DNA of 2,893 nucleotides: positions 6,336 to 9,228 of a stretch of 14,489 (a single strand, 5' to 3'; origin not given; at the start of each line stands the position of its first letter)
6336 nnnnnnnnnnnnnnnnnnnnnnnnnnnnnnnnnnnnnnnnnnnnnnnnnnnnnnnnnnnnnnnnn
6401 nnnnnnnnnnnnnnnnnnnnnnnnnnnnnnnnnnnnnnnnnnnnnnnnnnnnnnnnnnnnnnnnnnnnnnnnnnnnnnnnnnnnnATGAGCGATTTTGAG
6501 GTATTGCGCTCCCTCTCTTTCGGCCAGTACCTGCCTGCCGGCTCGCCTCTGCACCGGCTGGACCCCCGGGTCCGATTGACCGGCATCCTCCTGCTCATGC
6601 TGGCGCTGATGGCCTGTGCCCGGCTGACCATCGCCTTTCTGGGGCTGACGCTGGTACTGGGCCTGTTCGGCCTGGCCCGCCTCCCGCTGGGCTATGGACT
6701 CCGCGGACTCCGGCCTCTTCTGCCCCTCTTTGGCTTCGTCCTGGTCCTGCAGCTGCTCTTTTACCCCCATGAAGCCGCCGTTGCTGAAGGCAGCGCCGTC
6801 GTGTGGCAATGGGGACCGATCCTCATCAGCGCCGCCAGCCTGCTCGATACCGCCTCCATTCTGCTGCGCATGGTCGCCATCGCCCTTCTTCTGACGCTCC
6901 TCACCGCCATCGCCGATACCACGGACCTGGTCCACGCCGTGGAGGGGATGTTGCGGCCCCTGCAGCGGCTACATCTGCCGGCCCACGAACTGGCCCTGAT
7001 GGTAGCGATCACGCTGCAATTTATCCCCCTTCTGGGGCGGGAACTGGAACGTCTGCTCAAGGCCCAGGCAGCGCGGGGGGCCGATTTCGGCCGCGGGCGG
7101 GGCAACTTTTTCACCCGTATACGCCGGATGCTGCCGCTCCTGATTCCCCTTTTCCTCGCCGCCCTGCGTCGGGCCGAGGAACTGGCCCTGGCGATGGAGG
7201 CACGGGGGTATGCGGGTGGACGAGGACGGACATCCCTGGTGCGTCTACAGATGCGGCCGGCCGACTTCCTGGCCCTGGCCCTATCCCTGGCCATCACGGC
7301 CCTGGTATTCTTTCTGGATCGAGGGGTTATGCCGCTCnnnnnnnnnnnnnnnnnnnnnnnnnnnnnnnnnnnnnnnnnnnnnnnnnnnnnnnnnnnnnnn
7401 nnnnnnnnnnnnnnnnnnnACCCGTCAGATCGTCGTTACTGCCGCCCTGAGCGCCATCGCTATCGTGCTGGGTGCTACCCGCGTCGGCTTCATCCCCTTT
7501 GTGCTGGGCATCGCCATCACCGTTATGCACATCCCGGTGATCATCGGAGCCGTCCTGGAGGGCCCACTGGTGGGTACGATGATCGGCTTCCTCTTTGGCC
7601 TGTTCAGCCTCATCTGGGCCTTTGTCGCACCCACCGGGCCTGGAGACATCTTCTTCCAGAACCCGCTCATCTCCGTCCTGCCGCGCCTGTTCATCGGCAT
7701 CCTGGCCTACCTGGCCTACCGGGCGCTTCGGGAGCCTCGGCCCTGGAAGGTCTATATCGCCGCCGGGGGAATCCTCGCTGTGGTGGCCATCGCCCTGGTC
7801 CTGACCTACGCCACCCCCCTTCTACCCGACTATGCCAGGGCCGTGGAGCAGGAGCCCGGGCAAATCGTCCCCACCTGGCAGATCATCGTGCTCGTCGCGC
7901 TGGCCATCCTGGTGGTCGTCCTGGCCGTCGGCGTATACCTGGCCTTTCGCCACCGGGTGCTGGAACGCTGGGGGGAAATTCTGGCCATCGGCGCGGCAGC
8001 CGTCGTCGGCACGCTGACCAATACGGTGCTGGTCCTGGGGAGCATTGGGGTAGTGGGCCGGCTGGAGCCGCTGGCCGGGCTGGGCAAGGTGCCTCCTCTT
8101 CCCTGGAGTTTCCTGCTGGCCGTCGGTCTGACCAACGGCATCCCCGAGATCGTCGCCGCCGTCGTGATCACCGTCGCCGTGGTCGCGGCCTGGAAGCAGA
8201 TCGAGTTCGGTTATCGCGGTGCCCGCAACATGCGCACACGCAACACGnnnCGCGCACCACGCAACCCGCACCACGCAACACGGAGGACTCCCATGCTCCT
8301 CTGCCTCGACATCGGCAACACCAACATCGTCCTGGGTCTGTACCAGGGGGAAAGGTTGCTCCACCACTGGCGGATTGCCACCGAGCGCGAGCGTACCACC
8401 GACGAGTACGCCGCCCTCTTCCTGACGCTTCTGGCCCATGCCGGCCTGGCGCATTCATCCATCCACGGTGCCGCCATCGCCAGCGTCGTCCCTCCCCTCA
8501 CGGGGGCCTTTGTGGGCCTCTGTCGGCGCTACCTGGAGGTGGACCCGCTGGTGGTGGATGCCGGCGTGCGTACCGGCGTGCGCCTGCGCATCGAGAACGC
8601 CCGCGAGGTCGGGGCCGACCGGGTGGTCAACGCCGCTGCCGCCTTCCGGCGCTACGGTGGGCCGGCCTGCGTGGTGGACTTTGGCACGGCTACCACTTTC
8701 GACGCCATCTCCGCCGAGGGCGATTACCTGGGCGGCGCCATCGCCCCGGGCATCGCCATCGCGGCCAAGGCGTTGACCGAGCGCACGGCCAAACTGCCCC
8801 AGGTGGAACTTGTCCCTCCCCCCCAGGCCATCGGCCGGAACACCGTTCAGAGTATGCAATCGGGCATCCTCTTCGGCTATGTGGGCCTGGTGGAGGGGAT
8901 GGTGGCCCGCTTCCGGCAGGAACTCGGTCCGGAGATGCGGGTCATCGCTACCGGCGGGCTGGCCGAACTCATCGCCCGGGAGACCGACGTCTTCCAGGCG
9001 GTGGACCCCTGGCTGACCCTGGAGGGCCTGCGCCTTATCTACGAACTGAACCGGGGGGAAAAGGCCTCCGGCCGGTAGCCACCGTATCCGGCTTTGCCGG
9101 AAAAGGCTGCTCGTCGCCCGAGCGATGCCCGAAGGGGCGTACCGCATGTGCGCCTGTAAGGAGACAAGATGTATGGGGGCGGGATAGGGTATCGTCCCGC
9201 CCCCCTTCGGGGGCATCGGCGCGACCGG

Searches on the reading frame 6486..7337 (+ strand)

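Call 59: search_protein_families(library=ncbifam, proteins=[window:6486-7337:+], max_evalue=0.001)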
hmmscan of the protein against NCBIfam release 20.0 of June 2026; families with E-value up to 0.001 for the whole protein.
window:6486-7337:+ (284 aa): 1 family
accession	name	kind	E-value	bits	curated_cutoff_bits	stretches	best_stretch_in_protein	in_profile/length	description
TIGR02454.1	ECF_T_CbiQ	equivalog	2.4e-14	53.6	111.8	1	25-240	1-200/200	cobalt ECF transporter T component CbiQ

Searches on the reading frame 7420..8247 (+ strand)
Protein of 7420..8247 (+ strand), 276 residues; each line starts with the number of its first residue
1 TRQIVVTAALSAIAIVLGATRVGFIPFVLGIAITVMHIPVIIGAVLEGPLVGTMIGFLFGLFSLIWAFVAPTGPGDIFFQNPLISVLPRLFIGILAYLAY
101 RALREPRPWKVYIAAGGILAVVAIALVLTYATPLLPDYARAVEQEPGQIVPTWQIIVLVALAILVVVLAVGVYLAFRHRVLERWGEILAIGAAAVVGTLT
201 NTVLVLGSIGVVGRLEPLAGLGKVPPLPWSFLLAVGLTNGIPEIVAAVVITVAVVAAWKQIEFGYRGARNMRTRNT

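Call 59: search_protein_families(library=ncbifam, proteins=[window:7420-8247:+], max_evalue=0.001)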
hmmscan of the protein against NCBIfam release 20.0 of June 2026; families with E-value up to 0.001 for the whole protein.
window:7420-8247:+ (276 aa): 0 families

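Call 79: search_solved_structures(query=window:7420-8247:+, max_evalue=1)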
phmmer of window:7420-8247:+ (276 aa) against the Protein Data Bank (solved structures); distinct sequences matched with E-value up to 1: 3.
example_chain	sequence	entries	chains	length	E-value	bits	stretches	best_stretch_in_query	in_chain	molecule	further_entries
4rfs_S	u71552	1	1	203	6.2e-13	52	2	3-109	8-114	Substrate binding pritein S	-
6zg3_C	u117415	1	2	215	5.5e-10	42.4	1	4-133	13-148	Conserved hypothetical membrane protein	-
9eys_L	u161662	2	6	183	0.26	13.9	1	16-119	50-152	Photosystem I reaction center subunit XI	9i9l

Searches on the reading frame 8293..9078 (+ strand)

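Call 7: search_protein_families(library=pfam, proteins=[window:8293-9078:+])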
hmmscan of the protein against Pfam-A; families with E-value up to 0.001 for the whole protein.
window:8293-9078:+ (261 aa): 1 family
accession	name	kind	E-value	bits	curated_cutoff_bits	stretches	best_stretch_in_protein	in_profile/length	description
PF03309.20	Pan_kinase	-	3.4e-76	256.1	24.7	1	2-206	1-205/205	Type III pantothenate kinase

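Call 59: search_protein_families(library=ncbifam, proteins=[window:8293-9075:+], max_evalue=0.001)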
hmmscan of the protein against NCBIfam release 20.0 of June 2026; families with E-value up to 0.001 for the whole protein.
window:8293-9075:+ (261 aa): 31 families (the best 25 are shown)
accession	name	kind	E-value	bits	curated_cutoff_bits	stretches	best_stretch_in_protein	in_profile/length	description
NF009847.0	PRK13318.1-5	equivalog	7.8e-101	336.7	381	1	1-254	1-255/256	type III pantothenate kinase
NF009855.0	PRK13321.1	equivalog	6.2e-100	333.7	233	1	1-254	1-255/256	type III pantothenate kinase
NF009843.0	PRK13318.1-1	equivalog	1.8e-97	325.6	426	1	1-256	1-256/259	type III pantothenate kinase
NF009844.0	PRK13318.1-2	equivalog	1.5e-93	312.7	331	1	1-255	1-256/259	type III pantothenate kinase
NF009845.0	PRK13318.1-3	equivalog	1.7e-85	286.4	358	1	1-255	1-256/258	type III pantothenate kinase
NF009848.0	PRK13318.1-6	equivalog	4.1e-80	268.9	248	1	1-253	1-254/256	type III pantothenate kinase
TIGR00671.1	baf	subfamily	3.9e-72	242.9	58.2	1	2-250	1-242/243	type III pantothenate kinase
NF009846.0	PRK13318.1-4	equivalog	1.8e-66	224.2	432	1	1-253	1-253/255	type III pantothenate kinase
NF009849.0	PRK13320.1-1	equivalog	1.6e-50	171.9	354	1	2-255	10-265/267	type III pantothenate kinase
NF009852.0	PRK13320.1-4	equivalog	4.4e-41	140.9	439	1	3-253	16-268/270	pantothenate kinase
NF009861.0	PRK13324.1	equivalog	6.2e-40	137.4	495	1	1-251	1-251/258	type III pantothenate kinase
NF009853.0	PRK13320.1-5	equivalog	3.7e-35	121.6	287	1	1-254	1-241/243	type III pantothenate kinase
NF009871.0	PRK13331.1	equivalog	2.1e-33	115.6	251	1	3-249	10-246/253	pantothenate kinase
NF009860.0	PRK13322.1-5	equivalog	2.9e-28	99.3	288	1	1-248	1-242/248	pantothenate kinase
NF009850.0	PRK13320.1-2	equivalog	2.1e-27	96.4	321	1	1-253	1-237/241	type III pantothenate kinase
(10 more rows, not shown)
